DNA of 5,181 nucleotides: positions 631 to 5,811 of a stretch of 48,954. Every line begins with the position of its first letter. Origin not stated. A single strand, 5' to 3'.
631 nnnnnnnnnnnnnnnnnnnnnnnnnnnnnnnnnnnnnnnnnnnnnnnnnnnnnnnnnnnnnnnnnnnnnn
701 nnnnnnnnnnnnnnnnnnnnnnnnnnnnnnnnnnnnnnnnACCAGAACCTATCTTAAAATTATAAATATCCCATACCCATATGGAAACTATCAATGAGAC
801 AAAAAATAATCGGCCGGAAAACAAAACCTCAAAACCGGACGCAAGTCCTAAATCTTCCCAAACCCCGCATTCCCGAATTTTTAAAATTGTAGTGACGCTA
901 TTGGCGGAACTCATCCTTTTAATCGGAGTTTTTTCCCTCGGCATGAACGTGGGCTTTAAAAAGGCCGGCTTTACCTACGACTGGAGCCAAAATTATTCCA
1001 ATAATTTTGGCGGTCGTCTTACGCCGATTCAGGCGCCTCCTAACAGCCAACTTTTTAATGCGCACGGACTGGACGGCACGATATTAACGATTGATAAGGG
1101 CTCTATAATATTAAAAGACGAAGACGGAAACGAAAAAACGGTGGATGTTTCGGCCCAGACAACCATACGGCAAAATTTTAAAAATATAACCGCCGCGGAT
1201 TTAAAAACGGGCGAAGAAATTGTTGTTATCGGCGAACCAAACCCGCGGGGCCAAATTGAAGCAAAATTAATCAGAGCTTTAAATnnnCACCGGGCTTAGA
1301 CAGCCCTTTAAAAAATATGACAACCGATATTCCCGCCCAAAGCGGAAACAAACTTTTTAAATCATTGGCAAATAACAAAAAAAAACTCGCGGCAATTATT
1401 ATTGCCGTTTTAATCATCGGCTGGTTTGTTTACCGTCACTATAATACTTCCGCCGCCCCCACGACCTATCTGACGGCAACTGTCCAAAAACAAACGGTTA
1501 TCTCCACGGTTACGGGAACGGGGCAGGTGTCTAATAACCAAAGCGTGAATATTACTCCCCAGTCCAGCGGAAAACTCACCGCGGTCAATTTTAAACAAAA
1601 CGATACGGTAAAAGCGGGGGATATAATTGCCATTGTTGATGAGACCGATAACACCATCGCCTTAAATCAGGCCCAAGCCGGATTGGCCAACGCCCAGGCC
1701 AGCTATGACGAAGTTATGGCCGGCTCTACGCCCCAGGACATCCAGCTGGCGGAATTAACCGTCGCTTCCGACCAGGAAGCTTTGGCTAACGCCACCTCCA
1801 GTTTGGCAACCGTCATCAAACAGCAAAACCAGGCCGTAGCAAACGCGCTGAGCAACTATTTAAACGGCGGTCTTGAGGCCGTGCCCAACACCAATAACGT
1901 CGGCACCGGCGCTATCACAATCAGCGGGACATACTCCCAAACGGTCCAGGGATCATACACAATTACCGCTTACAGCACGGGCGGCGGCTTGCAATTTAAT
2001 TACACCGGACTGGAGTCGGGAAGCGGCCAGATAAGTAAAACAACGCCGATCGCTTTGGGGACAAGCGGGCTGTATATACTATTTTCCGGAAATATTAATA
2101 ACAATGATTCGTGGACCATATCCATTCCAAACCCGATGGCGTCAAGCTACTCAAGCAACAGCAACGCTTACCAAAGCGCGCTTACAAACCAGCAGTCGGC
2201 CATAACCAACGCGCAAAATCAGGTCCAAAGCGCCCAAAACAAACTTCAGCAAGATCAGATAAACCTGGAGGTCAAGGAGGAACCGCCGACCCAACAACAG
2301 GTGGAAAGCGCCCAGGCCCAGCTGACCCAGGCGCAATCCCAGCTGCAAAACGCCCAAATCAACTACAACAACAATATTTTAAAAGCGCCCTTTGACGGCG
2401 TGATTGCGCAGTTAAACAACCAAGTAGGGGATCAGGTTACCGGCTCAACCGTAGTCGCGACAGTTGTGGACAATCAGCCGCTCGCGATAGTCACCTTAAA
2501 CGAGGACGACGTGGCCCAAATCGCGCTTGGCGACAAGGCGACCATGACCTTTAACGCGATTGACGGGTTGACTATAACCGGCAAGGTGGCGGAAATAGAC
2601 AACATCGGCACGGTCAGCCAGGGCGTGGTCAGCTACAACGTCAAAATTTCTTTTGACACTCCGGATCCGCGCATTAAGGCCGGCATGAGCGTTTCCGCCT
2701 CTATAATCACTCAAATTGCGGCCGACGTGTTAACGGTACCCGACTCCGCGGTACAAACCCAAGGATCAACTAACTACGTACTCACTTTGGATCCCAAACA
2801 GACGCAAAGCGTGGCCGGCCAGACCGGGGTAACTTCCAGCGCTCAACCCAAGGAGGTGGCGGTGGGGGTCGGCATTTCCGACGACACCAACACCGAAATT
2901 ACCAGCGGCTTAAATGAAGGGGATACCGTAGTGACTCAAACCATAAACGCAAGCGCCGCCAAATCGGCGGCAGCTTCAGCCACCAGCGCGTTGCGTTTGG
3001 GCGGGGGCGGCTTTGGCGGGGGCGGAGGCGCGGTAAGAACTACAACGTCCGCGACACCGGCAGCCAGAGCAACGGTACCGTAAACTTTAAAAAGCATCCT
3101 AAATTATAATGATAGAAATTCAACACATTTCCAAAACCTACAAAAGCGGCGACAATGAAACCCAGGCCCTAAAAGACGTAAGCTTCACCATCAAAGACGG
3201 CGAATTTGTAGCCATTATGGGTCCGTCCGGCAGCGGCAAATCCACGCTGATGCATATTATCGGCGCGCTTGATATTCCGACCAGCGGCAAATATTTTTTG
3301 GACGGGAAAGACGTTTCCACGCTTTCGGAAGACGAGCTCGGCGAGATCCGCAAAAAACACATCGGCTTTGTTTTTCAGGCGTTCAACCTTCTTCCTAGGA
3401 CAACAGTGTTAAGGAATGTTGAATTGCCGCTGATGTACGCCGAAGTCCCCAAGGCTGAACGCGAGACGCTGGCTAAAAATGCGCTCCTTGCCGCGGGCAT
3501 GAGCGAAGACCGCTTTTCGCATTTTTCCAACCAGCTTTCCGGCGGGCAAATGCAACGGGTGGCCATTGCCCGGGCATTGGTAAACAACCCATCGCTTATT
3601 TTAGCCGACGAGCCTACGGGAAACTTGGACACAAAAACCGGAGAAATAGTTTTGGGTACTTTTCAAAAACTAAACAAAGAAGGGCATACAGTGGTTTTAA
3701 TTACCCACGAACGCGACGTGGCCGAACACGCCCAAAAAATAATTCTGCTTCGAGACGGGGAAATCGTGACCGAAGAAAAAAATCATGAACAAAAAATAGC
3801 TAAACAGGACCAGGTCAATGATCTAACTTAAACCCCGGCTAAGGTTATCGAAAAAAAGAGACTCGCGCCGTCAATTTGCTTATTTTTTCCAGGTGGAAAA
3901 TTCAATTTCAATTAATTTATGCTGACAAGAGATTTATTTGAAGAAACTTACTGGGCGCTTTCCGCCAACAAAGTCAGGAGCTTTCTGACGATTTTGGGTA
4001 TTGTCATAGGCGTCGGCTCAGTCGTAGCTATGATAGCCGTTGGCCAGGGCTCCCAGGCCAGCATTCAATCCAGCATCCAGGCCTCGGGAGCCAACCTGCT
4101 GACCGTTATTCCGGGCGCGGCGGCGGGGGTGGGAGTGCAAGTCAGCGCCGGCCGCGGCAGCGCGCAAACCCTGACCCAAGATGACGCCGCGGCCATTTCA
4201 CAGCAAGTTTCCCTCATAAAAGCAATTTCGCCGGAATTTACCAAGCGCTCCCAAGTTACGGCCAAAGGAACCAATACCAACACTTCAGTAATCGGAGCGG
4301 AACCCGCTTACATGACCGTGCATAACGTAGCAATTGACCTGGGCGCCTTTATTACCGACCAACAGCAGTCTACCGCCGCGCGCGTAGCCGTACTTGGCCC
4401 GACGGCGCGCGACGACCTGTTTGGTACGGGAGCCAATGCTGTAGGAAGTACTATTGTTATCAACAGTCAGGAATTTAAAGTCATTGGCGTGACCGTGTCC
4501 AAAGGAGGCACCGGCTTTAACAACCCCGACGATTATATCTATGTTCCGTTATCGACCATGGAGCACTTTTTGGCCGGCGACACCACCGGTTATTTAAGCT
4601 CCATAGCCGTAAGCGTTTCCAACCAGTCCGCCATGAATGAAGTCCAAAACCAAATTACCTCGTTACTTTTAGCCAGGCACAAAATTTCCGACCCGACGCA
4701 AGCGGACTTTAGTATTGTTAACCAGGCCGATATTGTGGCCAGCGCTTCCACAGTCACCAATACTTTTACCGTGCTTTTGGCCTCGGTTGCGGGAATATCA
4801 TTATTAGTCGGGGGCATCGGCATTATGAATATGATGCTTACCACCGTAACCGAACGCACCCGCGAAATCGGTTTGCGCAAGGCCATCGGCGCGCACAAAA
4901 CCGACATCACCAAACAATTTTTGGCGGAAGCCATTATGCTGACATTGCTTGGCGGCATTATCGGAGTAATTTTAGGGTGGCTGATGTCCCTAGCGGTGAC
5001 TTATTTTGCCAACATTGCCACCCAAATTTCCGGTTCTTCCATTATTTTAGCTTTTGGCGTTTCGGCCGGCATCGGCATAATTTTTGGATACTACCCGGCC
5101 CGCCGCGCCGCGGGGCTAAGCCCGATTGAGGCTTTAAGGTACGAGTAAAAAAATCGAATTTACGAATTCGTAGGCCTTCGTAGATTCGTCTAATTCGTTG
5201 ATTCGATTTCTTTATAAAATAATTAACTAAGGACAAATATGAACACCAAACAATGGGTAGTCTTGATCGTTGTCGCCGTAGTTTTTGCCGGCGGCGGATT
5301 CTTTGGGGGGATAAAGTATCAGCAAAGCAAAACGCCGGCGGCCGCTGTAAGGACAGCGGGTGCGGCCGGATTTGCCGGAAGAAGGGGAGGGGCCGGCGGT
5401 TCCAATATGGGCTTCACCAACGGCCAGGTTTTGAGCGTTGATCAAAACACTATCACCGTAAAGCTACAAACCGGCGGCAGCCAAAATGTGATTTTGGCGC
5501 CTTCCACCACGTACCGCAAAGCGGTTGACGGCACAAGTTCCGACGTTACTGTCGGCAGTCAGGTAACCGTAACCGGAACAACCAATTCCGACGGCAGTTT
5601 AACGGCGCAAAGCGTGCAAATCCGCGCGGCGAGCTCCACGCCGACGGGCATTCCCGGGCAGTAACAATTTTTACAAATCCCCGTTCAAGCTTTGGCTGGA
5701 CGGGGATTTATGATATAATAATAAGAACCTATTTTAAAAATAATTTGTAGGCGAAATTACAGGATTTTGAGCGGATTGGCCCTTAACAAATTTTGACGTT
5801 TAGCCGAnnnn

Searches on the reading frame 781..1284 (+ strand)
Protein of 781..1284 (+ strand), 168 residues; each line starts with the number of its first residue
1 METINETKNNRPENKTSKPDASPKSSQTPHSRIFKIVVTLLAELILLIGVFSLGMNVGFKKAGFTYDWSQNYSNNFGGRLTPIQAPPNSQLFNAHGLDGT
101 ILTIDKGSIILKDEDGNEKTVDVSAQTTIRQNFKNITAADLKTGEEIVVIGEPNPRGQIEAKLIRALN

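Call 59: search_protein_families(library=pfam, proteins=[window:781-1284:+], max_evalue=0.001)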
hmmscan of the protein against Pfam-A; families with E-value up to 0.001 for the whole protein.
window:781-1284:+ (168 aa): 1 family
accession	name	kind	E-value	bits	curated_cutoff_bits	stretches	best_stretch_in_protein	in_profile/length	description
PF18914.6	DUF5666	-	0.00054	20.6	27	1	99-164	2-59/60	Domain of unknown function (DUF5666)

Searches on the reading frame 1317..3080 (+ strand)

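Call 59: search_protein_families(library=pfam, proteins=[window:1317-3080:+], max_evalue=0.001)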
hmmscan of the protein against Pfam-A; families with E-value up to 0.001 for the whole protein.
window:1317-3080:+ (588 aa): 5 families
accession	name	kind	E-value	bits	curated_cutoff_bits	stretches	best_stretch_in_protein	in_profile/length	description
PF13437.12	HlyD_3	-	2.1e-12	48.1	22.2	1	355-456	2-106/106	HlyD family secretion protein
PF13533.13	Biotin_lipoyl_2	-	8e-12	45.1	29.8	1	77-108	1-32/32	Biotin-lipoyl like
PF16576.10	HlyD_D23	-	8.3e-11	42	30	1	297-459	57-214/214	Barrel-sandwich domain of CusB or HlyD membrane-fusion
PF00364.28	Biotin_lipoyl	-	2.4e-05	24.5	22.1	0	77-106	43-72/73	Biotin-requiring enzyme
PF10300.15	Iml2-TPR_39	-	0.00042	19.6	22.2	1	279-349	33-107/467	Iml2/Tetratricopeptide repeat protein 39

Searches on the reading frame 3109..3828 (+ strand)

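Call 59: search_protein_families(library=pfam, proteins=[window:3109-3828:+], max_evalue=0.001)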
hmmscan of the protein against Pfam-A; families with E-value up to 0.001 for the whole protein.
window:3109-3828:+ (240 aa): 5 families
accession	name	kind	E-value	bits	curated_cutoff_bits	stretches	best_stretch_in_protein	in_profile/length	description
PF00005.33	ABC_tran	-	3.3e-35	122.1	25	1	21-170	1-136/137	ABC transporter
PF02463.25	SMC_N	-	1.2e-06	28.6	40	0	31-213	24-210/220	RecF/RecN/SMC N terminal domain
PF13555.12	AAA_29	-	0.00016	21.8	27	1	24-49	15-40/61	P-loop containing region of AAA domain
PF13191.12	AAA_16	-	0.00053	21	32.6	1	17-122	8-103/167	AAA ATPase domain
PF13304.12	AAA_21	-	0.00096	19.7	27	0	33-54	1-22/304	AAA domain, putative AbiEii toxin, Type IV TA system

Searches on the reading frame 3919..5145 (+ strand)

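Call 59: search_protein_families(library=pfam, proteins=[window:3919-5145:+], max_evalue=0.001)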
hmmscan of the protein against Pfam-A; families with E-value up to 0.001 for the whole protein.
window:3919-5145:+ (409 aa): 2 families
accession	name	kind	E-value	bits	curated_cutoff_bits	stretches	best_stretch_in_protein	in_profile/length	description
PF12704.14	MacB_PCD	-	5e-47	161.3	27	1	21-248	1-206/207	MacB-like periplasmic core domain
PF02687.27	FtsX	-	6.2e-22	78.3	25.5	1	289-402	2-120/120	FtsX-like permease C-terminal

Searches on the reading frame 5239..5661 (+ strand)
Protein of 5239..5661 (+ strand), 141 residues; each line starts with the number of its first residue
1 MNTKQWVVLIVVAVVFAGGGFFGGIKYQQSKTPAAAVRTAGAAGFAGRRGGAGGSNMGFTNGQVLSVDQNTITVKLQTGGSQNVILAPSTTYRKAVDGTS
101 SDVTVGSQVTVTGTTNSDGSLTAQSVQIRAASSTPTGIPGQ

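Call 59: search_protein_families(library=pfam, proteins=[window:5239-5661:+], max_evalue=0.001)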
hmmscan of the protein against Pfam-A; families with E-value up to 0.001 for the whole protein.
window:5239-5661:+ (141 aa): 1 family
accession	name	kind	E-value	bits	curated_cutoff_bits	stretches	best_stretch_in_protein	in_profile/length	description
PF18914.6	DUF5666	-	2.1e-07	31.5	27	1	62-126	2-59/60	Domain of unknown function (DUF5666)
